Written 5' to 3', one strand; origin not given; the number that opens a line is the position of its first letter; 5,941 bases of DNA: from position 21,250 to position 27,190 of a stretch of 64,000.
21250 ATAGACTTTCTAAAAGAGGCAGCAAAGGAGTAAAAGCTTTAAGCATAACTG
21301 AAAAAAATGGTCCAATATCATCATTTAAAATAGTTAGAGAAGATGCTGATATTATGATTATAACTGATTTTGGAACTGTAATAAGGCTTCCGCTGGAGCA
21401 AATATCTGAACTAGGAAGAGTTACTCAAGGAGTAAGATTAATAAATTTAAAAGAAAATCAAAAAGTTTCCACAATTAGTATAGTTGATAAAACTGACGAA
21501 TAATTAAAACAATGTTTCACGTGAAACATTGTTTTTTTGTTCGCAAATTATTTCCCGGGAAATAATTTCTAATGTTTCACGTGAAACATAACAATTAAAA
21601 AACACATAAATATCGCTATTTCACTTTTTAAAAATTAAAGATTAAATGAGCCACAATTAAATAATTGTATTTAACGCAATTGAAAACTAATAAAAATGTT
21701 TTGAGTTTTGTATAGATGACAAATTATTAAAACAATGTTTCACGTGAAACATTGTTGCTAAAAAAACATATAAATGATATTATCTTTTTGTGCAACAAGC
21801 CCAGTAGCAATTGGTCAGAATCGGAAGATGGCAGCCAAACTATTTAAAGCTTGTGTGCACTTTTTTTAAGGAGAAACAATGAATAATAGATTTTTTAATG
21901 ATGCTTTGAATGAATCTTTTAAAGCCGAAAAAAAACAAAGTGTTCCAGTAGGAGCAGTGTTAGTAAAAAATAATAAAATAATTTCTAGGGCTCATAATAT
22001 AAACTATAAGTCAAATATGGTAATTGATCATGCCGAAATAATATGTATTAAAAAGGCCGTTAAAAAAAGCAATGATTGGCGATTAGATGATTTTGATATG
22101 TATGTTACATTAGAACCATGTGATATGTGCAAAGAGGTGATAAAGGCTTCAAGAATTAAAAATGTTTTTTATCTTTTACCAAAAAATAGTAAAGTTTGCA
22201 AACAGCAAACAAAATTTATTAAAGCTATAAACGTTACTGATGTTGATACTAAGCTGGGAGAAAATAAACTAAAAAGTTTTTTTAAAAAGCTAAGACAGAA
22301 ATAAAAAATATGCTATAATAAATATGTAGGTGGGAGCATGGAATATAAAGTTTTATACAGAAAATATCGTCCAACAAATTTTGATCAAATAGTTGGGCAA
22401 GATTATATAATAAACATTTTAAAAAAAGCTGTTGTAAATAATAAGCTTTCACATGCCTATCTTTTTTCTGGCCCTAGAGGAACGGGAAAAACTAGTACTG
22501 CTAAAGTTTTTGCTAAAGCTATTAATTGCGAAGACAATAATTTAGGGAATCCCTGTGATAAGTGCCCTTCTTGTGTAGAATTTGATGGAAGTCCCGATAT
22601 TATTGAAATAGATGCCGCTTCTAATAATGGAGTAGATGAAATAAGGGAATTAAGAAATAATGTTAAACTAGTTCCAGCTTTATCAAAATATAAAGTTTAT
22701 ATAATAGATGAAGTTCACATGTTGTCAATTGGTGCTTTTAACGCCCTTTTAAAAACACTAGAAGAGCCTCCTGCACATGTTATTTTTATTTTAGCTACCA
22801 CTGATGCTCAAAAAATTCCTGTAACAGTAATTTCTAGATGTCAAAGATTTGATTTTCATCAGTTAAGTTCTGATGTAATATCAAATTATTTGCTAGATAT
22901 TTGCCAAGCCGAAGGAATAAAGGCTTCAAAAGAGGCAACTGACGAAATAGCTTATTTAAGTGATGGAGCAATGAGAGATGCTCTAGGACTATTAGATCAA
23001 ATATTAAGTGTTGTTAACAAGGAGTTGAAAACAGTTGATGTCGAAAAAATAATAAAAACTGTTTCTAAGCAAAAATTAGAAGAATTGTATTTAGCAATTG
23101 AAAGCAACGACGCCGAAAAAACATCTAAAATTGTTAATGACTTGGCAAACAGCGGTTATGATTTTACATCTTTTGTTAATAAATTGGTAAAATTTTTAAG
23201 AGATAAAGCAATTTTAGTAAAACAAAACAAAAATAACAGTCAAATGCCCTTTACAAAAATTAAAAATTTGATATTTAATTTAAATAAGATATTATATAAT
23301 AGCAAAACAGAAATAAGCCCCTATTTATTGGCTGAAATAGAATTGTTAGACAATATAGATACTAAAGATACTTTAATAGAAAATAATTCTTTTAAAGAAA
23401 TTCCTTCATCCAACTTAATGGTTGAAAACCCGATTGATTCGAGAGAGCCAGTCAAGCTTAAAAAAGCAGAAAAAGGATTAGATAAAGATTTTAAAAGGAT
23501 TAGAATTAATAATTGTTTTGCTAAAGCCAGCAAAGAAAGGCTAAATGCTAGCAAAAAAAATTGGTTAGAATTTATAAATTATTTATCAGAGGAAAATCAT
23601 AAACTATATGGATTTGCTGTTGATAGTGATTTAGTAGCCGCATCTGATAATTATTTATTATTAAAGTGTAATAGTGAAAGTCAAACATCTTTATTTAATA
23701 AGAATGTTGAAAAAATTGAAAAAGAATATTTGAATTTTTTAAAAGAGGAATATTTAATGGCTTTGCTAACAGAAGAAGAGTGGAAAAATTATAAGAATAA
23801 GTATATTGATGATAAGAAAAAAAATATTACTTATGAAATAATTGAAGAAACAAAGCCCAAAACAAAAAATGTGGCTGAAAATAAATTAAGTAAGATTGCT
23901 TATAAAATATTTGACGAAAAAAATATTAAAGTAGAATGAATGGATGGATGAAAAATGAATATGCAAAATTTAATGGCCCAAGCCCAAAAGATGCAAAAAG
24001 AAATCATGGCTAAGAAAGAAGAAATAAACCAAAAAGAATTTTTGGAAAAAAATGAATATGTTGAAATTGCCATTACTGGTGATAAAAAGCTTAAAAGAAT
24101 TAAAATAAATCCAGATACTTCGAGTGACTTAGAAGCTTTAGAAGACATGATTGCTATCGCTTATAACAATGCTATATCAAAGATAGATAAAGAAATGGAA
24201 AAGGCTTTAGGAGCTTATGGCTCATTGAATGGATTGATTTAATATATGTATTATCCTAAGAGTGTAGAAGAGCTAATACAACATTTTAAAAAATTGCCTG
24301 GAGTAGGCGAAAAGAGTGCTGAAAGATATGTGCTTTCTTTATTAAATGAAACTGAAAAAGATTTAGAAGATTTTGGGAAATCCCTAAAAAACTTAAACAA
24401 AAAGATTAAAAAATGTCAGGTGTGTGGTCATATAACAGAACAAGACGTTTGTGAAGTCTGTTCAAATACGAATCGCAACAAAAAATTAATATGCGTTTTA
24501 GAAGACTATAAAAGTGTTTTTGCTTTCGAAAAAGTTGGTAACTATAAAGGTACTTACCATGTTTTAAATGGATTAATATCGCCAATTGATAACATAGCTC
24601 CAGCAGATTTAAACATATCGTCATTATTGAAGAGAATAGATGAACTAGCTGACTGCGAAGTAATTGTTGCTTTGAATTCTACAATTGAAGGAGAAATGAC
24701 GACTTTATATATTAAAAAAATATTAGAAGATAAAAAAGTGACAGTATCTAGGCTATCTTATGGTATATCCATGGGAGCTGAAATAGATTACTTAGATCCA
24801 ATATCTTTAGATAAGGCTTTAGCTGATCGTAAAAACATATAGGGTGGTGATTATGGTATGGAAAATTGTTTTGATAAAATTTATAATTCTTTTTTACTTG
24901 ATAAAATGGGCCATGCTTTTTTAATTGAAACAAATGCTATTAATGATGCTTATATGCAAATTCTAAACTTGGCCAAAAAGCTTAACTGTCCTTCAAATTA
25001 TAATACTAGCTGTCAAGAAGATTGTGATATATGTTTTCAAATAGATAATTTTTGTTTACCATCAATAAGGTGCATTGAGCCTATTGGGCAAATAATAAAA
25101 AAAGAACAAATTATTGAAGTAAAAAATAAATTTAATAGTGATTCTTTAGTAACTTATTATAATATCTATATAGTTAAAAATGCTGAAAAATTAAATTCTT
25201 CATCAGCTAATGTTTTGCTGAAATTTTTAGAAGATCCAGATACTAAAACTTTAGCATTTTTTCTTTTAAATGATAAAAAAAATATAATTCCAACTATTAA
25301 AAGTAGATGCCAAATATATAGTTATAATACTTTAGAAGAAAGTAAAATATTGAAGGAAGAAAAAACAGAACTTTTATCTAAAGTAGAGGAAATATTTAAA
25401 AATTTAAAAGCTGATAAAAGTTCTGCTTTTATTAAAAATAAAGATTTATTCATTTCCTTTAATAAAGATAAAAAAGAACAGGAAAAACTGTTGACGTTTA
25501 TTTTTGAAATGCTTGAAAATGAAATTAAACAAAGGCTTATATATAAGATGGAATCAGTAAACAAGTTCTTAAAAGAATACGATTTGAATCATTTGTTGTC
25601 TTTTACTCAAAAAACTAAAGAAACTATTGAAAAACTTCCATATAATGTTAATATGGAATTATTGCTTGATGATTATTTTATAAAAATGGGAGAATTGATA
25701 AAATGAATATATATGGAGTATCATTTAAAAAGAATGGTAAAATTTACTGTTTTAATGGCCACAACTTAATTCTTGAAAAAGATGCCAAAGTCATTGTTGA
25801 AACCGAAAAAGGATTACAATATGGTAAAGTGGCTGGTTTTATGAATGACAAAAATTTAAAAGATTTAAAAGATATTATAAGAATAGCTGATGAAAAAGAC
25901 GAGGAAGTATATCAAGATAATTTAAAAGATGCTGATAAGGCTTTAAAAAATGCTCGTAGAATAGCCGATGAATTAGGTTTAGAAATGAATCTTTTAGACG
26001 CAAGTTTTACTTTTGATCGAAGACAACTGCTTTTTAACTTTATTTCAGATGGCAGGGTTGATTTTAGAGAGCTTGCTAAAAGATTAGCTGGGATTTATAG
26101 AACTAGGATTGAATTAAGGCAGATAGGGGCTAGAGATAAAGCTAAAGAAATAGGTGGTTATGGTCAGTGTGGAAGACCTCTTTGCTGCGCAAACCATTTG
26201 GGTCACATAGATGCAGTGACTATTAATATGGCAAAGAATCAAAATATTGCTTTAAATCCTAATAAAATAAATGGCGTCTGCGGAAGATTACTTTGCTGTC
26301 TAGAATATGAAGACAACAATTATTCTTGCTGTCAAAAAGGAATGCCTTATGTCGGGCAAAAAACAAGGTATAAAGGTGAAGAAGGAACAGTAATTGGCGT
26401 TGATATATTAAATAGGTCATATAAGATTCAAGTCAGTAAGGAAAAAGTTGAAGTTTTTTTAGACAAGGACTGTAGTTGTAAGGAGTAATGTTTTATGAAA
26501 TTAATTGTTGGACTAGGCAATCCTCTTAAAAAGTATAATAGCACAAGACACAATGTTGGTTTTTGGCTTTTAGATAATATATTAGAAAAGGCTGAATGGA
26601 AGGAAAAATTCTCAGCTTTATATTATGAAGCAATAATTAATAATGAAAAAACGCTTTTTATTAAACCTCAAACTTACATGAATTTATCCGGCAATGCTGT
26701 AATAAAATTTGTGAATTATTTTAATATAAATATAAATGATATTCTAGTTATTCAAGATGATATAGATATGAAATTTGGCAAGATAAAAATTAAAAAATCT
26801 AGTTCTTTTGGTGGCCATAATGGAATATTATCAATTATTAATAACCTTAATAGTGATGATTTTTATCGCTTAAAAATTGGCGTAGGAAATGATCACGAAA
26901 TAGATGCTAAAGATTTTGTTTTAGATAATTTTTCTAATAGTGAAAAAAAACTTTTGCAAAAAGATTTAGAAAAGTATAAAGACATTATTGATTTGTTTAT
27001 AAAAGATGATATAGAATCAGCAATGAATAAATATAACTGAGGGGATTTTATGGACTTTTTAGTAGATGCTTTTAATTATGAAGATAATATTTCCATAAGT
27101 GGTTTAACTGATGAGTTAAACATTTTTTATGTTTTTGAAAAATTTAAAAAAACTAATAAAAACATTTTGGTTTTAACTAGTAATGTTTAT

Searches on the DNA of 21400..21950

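Call 90: search_rna_families(source=window, start=21400, end=21950, threshold=gathering)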
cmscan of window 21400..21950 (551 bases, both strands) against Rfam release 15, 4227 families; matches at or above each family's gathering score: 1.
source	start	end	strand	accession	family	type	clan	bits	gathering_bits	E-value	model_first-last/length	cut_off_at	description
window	21786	21866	+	RF00169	Bacteria_small_SRP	Gene;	CL00003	43.1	40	5.3e-08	1-97/97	no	Bacterial small signal recognition particle RNA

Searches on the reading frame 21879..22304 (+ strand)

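Call 95: search_protein_families(library=pfam, proteins=[window:21879-22304:+], max_evalue=1e-10)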
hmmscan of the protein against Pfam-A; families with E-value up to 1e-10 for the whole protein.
window:21879-22304:+ (141 aa): 2 families
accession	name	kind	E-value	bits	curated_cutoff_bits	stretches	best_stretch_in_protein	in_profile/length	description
PF14437.12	MafB19-deam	-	9e-28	97.4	27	1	3-139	4-142/142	MafB19-like deaminase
PF00383.29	dCMP_cyt_deam_1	-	3.1e-26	91.7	25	1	3-99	5-101/102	Cytidine and deoxycytidylate deaminase zinc-binding region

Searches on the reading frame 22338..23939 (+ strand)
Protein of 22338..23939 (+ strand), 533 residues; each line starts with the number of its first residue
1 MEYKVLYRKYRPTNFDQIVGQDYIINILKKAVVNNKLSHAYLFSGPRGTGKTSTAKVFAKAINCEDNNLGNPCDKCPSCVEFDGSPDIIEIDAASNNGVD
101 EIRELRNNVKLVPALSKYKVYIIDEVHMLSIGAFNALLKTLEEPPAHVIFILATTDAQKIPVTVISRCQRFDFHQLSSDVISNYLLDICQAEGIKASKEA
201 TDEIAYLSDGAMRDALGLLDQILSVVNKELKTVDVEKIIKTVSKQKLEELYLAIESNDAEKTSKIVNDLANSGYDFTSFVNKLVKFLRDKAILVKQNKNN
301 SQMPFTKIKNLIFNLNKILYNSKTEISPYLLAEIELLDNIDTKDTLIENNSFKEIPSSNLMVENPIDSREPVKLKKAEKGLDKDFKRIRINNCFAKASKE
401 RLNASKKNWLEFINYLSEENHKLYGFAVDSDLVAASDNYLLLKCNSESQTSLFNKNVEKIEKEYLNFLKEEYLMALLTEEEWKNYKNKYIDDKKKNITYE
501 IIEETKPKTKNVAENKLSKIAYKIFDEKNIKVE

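Call 95: search_protein_families(library=pfam, proteins=[window:22338-23939:+], max_evalue=1e-10)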
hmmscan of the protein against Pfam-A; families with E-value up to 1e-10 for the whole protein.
window:22338-23939:+ (533 aa): 2 families
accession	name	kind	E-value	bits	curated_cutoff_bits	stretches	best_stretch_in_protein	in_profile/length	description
PF13177.12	DNA_pol3_delta2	-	6.9e-45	153.4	27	1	21-176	2-160/161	DNA polymerase III, delta subunit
PF00004.35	AAA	-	2.4e-12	47.9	21.2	1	42-173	2-125/131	ATPase family associated with various cellular activities (AAA)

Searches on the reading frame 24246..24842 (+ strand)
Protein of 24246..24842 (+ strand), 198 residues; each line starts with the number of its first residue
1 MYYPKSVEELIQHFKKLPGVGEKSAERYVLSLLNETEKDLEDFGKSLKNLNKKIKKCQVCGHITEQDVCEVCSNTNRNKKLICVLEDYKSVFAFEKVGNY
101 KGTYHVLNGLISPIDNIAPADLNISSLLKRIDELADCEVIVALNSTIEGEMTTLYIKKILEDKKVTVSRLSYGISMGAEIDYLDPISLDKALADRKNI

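Call 68: search_protein_families(library=pfam, proteins=[window:24246-24842:+], max_evalue=0.00001)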
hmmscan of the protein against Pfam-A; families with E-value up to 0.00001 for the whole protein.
window:24246-24842:+ (198 aa): 5 families
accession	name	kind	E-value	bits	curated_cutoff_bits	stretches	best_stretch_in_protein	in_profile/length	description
PF13662.12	Toprim_4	-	6.2e-23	81.3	25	1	81-170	2-84/85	Toprim domain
PF21176.3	RecR_HhH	-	4.7e-11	42.8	27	1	7-49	1-43/45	RecR, helix-hairpin-helix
PF02132.21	RecR_ZnF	-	2.1e-08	34.2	22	1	54-74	1-21/21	RecR, Cys4-zinc finger domain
PF01751.28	Toprim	-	1.3e-07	32.2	23.1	1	82-169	2-95/96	Toprim domain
PF21175.2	RecR_C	-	8.7e-07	28.7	22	1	173-196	1-24/24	RecR, C-terminal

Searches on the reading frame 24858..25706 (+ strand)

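Call 68: search_protein_families(library=pfam, proteins=[window:24858-25706:+], max_evalue=0.00001)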
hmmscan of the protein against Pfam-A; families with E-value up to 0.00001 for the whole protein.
window:24858-25706:+ (282 aa): 1 family
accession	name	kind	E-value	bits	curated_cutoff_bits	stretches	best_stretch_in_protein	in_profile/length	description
PF13177.12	DNA_pol3_delta2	-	4.3e-35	121.5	27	1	4-158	5-159/161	DNA polymerase III, delta subunit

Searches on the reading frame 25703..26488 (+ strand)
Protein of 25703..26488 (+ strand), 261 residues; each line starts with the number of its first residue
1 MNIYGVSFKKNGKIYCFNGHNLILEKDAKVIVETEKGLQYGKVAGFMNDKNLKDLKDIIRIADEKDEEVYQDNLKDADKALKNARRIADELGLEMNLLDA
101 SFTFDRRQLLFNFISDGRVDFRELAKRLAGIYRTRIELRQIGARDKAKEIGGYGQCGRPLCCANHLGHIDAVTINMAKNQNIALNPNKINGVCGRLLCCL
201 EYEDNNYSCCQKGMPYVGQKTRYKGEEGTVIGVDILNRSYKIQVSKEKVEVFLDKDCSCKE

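Call 68: search_protein_families(library=pfam, proteins=[window:25703-26488:+], max_evalue=0.00001)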
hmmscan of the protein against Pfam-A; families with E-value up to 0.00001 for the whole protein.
window:25703-26488:+ (261 aa): 1 family
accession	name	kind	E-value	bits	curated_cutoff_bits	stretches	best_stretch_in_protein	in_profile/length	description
PF04468.17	PSP1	-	7.9e-28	97.1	27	1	56-141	1-86/86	PSP1 C-terminal conserved region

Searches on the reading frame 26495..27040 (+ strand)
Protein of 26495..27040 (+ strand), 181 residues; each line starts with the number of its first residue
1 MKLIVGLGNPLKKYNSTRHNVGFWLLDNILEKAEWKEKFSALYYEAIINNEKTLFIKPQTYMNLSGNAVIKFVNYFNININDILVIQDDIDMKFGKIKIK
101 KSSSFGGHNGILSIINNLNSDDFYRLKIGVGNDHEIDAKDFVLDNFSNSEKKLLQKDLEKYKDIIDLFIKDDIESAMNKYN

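Call 68: search_protein_families(library=pfam, proteins=[window:26495-27040:+], max_evalue=0.00001)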
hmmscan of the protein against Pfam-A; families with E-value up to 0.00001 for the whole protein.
window:26495-27040:+ (181 aa): 1 family
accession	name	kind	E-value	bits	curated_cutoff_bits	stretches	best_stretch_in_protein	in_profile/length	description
PF01195.25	Pept_tRNA_hydro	-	4.4e-62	209.6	27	1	3-181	1-183/183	Peptidyl-tRNA hydrolase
